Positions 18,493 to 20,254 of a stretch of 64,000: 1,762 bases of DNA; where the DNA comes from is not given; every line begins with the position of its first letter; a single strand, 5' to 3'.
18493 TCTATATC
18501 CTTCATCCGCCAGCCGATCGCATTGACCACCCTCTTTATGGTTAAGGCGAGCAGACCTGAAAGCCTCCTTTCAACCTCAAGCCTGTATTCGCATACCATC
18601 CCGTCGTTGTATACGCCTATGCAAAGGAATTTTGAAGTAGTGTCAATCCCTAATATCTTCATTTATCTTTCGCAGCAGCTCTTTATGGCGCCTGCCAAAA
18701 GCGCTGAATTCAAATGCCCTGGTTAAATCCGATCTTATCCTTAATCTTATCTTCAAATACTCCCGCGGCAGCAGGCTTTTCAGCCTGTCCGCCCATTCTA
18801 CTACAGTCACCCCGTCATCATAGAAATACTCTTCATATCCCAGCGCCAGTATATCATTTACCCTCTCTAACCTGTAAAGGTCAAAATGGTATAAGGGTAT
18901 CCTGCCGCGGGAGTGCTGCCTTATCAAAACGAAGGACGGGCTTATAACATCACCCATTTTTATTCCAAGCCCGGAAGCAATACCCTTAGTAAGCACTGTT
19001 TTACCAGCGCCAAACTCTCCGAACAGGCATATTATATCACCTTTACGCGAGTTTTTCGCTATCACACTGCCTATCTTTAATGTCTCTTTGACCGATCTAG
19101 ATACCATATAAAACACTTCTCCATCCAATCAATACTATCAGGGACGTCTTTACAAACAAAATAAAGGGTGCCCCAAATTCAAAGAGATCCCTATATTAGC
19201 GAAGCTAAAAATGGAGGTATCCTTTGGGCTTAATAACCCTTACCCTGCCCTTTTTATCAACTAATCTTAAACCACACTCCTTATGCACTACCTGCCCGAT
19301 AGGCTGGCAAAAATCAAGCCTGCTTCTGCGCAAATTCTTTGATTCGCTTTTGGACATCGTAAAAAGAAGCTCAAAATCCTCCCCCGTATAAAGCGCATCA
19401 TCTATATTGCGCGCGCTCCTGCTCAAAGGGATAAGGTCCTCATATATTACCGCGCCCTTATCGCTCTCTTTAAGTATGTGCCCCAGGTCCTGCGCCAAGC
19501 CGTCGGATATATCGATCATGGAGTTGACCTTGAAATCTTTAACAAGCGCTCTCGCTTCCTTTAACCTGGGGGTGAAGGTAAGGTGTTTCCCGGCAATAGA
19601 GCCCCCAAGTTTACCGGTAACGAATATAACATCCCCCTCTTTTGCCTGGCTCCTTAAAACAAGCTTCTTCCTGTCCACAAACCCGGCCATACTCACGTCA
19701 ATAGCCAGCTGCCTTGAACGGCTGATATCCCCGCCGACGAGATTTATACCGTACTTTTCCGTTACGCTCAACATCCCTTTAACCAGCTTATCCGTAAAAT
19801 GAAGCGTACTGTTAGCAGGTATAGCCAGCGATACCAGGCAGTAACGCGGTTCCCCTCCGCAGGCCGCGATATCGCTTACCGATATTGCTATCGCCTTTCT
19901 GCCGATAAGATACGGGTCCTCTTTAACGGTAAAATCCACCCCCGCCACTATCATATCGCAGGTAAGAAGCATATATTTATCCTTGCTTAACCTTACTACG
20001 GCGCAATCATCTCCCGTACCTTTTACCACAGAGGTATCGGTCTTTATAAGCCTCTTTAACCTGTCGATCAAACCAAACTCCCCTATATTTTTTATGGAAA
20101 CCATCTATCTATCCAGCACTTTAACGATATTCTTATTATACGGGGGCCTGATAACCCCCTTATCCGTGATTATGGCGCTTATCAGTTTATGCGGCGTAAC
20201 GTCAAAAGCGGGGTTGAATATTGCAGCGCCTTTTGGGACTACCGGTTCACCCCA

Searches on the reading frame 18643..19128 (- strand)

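Call 15: search_protein_families(library=pfam, proteins=[window:18643-19128:-])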
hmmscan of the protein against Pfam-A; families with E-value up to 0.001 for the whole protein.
window:18643-19128:- (161 aa): 1 family
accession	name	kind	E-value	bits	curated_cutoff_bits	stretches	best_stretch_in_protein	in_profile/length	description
PF02367.23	TsaE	-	2.6e-36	124.8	26.6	1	11-133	2-122/128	Threonylcarbamoyl adenosine biosynthesis protein TsaE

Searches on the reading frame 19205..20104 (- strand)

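Call 15: search_protein_families(library=pfam, proteins=[window:19205-20104:-])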
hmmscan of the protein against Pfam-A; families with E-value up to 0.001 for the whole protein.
window:19205-20104:- (299 aa): 2 families
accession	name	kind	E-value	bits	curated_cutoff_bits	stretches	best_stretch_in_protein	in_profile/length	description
PF00586.29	AIRS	-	2.1e-27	96.2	24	1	31-143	1-112/112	AIR synthase related protein, N-terminal domain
PF02769.27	AIRS_C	-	2.6e-10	41.1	23.1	1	170-275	37-148/156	AIR synthase related protein, C-terminal domain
